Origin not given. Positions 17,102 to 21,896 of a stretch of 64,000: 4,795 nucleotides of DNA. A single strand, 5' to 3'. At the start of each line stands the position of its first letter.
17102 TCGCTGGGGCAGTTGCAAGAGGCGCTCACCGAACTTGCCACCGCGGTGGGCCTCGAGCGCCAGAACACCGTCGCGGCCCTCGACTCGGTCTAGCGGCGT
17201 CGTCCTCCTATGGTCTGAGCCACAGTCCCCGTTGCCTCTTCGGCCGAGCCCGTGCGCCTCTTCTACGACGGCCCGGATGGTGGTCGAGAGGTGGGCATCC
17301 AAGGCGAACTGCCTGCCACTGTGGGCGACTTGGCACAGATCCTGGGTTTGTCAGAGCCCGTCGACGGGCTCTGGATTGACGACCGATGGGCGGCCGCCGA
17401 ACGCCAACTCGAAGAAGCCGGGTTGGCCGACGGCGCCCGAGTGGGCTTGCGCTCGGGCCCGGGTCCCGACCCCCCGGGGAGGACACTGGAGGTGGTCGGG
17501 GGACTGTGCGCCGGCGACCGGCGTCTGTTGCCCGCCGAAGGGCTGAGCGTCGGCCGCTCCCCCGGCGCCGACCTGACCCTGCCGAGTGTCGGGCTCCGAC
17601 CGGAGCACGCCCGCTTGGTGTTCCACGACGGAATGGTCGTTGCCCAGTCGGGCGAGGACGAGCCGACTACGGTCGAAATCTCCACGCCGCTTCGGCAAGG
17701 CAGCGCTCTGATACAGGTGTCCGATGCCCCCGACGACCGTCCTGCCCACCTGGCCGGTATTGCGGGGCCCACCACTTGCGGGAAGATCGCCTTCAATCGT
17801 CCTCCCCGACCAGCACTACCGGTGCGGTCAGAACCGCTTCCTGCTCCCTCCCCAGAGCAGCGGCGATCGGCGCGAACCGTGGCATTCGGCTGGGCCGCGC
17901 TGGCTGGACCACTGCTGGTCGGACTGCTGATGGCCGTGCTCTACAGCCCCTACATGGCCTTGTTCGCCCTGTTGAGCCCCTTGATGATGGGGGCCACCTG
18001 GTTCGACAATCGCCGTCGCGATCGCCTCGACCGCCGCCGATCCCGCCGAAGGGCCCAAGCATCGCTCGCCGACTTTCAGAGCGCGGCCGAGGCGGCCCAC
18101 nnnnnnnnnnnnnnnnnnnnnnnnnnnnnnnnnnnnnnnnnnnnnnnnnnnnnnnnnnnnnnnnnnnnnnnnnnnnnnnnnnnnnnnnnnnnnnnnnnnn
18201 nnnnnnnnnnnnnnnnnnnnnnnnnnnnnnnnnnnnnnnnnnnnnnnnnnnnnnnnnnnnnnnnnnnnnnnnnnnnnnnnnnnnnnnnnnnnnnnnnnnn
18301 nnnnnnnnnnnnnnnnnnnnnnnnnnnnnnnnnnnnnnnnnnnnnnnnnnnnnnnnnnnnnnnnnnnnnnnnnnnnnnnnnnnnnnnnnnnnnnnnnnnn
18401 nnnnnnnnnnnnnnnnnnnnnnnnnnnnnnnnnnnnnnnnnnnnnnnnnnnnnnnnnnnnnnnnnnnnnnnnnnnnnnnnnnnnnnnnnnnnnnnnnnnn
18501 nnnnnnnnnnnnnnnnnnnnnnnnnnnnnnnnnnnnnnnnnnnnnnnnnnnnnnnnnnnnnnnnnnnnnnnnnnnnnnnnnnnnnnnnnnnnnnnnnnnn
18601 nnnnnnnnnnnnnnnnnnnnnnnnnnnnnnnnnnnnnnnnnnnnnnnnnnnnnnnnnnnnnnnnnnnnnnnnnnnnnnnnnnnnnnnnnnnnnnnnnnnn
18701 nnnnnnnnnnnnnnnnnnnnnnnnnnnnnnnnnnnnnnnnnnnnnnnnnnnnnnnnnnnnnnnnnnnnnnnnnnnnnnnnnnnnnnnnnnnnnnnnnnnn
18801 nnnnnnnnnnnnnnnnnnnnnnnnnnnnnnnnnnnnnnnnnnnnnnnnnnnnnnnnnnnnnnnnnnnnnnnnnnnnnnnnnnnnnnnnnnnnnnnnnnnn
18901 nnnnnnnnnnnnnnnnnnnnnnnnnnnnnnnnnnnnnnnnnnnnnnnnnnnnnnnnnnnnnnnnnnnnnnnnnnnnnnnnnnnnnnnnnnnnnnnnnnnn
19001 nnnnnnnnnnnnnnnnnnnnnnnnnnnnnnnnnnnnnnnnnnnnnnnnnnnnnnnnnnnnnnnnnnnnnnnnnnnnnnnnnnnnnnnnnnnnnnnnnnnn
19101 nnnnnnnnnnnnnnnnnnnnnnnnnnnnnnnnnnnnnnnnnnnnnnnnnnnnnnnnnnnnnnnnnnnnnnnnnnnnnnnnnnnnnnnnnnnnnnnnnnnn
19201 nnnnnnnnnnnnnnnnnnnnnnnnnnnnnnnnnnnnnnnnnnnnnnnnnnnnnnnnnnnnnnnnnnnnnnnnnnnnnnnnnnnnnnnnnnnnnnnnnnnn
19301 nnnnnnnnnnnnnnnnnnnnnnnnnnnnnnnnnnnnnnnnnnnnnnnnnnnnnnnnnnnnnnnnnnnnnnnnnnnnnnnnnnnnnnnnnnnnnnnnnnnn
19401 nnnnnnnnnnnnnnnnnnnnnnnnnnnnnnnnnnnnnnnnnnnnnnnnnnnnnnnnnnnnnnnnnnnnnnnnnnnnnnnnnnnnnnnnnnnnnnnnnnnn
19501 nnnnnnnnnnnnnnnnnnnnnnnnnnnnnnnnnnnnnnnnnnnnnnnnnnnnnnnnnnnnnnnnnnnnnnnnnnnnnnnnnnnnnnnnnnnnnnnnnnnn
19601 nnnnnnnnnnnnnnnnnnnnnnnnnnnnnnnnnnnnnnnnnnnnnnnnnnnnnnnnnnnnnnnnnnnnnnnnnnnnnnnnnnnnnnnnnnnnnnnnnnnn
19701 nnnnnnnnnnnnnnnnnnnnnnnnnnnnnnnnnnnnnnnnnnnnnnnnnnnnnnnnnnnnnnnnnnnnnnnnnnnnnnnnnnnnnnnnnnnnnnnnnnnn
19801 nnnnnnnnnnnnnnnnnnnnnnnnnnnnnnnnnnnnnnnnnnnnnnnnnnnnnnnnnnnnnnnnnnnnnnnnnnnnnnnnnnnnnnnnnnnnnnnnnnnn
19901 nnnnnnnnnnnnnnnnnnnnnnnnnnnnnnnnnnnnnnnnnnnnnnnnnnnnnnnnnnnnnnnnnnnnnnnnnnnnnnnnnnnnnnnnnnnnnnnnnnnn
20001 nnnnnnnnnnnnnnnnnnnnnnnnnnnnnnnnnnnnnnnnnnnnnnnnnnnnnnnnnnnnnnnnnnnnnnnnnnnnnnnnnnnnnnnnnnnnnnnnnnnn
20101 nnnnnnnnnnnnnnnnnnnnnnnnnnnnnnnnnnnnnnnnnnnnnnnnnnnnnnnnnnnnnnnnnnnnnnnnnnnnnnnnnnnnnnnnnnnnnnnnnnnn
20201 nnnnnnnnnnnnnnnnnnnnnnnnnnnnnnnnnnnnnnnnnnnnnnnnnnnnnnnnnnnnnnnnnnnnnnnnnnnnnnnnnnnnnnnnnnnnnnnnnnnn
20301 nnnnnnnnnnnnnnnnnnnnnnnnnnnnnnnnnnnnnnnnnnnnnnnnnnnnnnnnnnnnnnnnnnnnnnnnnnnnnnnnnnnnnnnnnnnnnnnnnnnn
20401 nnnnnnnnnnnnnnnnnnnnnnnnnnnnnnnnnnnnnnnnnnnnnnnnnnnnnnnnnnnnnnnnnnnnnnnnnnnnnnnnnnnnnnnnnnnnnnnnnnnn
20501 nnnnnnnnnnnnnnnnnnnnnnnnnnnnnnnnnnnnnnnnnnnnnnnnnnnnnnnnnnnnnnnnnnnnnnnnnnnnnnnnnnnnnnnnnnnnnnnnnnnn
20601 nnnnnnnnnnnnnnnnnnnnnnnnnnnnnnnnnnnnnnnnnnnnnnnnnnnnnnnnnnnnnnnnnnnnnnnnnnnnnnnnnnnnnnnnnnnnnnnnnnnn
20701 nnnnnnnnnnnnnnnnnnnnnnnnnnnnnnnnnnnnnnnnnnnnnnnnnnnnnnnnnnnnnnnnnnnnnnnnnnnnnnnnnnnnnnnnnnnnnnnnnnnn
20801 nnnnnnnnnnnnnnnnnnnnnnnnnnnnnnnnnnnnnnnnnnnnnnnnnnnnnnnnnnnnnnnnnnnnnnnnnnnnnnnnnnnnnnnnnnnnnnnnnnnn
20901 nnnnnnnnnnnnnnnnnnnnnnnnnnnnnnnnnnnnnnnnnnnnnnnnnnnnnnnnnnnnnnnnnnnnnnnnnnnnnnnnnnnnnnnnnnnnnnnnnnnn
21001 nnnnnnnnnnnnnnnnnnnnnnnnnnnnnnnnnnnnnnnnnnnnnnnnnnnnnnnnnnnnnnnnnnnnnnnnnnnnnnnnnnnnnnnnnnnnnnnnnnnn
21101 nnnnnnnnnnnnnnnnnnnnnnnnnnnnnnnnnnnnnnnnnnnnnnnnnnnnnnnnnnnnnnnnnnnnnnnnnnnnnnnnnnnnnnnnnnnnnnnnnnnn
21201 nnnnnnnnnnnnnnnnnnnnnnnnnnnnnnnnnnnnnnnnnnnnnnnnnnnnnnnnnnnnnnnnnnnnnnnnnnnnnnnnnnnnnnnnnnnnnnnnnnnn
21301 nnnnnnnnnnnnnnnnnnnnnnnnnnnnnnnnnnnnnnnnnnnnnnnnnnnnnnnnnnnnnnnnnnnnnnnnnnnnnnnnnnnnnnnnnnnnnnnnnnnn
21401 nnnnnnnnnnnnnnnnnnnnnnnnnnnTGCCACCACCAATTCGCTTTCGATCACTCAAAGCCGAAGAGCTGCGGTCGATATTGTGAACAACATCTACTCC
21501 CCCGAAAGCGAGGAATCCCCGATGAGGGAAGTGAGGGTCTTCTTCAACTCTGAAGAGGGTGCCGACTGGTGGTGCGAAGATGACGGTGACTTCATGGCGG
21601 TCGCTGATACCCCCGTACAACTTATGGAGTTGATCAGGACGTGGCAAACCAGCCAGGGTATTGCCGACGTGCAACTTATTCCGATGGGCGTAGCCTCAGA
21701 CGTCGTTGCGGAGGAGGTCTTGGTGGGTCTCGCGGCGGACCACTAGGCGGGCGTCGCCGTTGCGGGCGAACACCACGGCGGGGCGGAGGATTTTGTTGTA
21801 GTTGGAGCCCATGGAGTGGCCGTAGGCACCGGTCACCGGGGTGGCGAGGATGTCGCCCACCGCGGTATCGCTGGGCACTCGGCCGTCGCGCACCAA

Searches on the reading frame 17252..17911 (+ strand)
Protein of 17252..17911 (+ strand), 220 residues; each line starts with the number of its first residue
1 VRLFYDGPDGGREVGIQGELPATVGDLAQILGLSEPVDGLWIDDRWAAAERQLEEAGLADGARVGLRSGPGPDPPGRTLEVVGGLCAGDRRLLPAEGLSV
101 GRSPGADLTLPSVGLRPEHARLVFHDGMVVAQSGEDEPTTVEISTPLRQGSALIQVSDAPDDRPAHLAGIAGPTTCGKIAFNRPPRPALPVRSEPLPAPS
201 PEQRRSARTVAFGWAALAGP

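Call 70: predict_structure(alignment_id=A4)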
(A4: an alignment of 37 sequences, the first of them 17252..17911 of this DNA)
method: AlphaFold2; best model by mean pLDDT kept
length: 220 residues; sequences in the alignment: 37
mean_pLDDT: 81.2   pTM: 0.45
mean pLDDT of the five models: 81.2, 80.9, 80.8, 79.4, 79.3
residues with pLDDT >= 90: 100; 70-90: 66; 50-70: 39; < 50: 15
segments of 3 or more residues with pLDDT < 50: 70-73, 165-169, 171-174
pLDDT, mean of each block of 10 residues (from residue 1): 89 93 94 87 90 93 77 69 91 90 92 85 90 92 92 86 52 49 74 83 62 57
secondary structure, 60 per line:
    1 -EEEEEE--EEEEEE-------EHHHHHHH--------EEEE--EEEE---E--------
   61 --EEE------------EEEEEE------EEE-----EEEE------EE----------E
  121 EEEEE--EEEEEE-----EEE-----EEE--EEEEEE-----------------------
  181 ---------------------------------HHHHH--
elements in order: E2-7 E10-15 H24-30 E39-42 E45-48 E63-65 E78-83 E90-92 E98-101 E120-125 E128-133 E139-141 E147-149 E152-157 H214-218
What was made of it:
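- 17252..17455 (+): ATPase residues 1-68: a ubiquitin-like beta-grasp domain, equivalent to EsaB/YukD/TsxB but fused to the ATPase. The AF2 model shows a beta-beta-alpha-beta-beta...beta topology, pLDDT about 90 (call 70).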

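Call 73: fold_search(model_id=the predicted structure, library=pdb)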
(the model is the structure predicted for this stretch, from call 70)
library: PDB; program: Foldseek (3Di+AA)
matches with E <= 10: 1103; with E <= 0.001: 27
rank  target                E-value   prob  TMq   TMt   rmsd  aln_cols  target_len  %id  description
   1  4qcj                  2.4e-05  1.00  0.35  0.73   2.1        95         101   20  Crystal Structure of OdhI from Corynebacterium glutamicum (released 2014-07-02)
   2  7rj3_B                2.4e-05  1.00  0.36  0.71   2.4        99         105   22  Crystal Structure of the Forkhead Associated (FHA) Domain of the Glycogen Accumulation Regulator (GarA) from Mycobacte (released 2021-07-28)
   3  8p5x_G                2.4e-05  1.00  0.35  0.70   2.6        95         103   20  Single particle cryo-EM structure of the complex between Corynebacterium glutamicum homohexameric 2-oxoglutarate dehyd (released 2023-08-16)
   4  8p5r_G                2.7e-05  1.00  0.35  0.73   2.1        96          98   22  Crystal structure of full-length, homohexameric 2-oxoglutarate dehydrogenase KGD from Mycobacterium smegmatis in compl (released 2023-08-16)
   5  6i2r_B                4.2e-05  1.00  0.35  0.76   1.7        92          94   21  Crystal structure of the SucA domain of Mycobacterium smegmatis KGD (alpha-ketoglutarate decarboxylase), mutant R802A, (released 2019-05-22)
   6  6i2q_B                4.5e-05  1.00  0.34  0.74   2.3        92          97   21  Crystal structure of the wild-type SucA domain of Mycobacterium smegmatis KGD (alpha-ketoglutarate decarboxylase), in  (released 2019-05-22)
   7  6i2p_E                4.5e-05  1.00  0.36  0.72   5.0       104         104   20  Crystal structure of the Mycobacterium tuberculosis PknB kinase domain (L33E mutant) in complex with its substrate Gar (released 2019-05-22)
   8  6i2p_D                6.0e-05  1.00  0.36  0.66   4.3       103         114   20  Crystal structure of the Mycobacterium tuberculosis PknB kinase domain (L33E mutant) in complex with its substrate Gar (released 2019-05-22)
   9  8p5r_H                1.1e-04  1.00  0.35  0.75   2.4        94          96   20  Crystal structure of full-length, homohexameric 2-oxoglutarate dehydrogenase KGD from Mycobacterium smegmatis in compl (released 2023-08-16)
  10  7rj3_A                1.2e-04  1.00  0.36  0.71   2.5        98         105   20  Crystal Structure of the Forkhead Associated (FHA) Domain of the Glycogen Accumulation Regulator (GarA) from Mycobacte (released 2021-07-28)
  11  7rj3_C                1.4e-04  1.00  0.36  0.74   2.1        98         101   20  Crystal Structure of the Forkhead Associated (FHA) Domain of the Glycogen Accumulation Regulator (GarA) from Mycobacte (released 2021-07-28)
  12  3gqs_A                1.8e-04  1.00  0.35  0.75   1.6        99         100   19  Crystal structure of the FHA domain of CT664 protein from Chlamydia trachomatis (released 2009-04-07)
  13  3poa_A                2.0e-04  1.00  0.34  0.73   2.4        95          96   18  Structural and functional analysis of phosphothreonine-dependent FHA domain interactions (released 2011-01-26)
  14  2kb3_MODEL_1_A        2.0e-04  1.00  0.34  0.51   2.4        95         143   20  NMR Structure of the phosphorylated form of OdhI, pOdhI. (released 2009-05-05)
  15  6hc1_B                2.3e-04  1.00  0.34  0.69   2.1        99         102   12  Bdellovibrio bacteriovorus DgcB FHA in complex with phosphorylated N-terminal peptide (released 2019-08-28)
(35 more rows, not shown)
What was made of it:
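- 17483..17722 (+): ATPase residues about 78-157: an FHA-fold domain, degenerate in this clade. The AF2 model matches FHA domains of OdhI and GarA (E 2.4e-5, TM about 0.73) (calls 70, 73).
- On T7SSd: The FHA fold is retained (call 73).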

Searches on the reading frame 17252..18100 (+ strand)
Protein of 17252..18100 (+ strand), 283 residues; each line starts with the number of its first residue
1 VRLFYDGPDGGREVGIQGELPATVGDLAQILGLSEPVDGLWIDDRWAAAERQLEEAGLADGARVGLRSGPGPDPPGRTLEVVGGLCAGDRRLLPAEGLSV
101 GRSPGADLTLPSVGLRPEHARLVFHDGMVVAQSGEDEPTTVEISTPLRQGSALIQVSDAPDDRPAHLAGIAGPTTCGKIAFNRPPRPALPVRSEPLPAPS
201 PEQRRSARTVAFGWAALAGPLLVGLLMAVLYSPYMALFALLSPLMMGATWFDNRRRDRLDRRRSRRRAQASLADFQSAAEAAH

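Call 43: search_solved_structures(query=window:17252-18100:+, max_evalue=10, show_alignments=2)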
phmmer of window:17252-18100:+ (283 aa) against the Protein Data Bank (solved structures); distinct sequences matched with E-value up to 10: 7.
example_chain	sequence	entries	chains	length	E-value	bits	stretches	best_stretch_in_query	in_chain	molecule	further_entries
2kfu_A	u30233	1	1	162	0.11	14.9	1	68-123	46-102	Rv1827 pThr 22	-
6i2p_D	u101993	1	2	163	0.11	14.9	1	68-123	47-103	Glycogen accumulation regulator GarA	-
2kkl_A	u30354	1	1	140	0.13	14.7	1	68-123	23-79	Uncharacterized protein Mb1858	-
7rj3_A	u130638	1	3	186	0.15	14.5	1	68-123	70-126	Glycogen accumulation regulator GarA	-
8p5r_G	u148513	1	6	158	0.16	14.4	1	64-127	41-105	Glycogen accumulation regulator GarA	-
6i2q_B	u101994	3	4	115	0.4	13.1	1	74-127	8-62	Glycogen accumulation regulator GarA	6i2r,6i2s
2n84_A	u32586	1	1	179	0.72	12.3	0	152-191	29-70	Uncharacterized protein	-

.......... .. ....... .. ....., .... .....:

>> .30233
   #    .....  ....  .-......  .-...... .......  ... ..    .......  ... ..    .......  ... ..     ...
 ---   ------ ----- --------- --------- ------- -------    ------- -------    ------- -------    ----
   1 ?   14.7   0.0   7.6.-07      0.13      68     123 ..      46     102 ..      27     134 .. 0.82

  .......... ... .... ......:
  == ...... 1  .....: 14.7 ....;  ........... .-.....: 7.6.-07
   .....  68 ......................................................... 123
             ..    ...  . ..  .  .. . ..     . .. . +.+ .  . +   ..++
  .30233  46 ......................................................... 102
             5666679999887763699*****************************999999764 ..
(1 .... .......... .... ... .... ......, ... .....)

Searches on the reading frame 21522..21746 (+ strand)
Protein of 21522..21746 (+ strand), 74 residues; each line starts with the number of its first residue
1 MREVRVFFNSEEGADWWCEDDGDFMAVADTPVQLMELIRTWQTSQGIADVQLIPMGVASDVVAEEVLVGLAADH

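Call 6: search_protein_families(library=pfam, proteins=[window:21522-21746:+], max_evalue=0.1)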
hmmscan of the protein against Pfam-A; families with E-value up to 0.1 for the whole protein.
window:21522-21746:+ (74 aa): 0 families

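Call 7: search_protein_families(library=ncbifam, proteins=[window:21522-21746:+], max_evalue=0.1)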
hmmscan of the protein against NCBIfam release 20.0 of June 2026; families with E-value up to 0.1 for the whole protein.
window:21522-21746:+ (74 aa): 0 families
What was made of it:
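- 21522..21746 (+): The 74-aa ORF: an orphan HicB-like antitoxin gene. Not part of the secretion module. It has no Pfam or NCBIfam hit (calls 6, 7).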
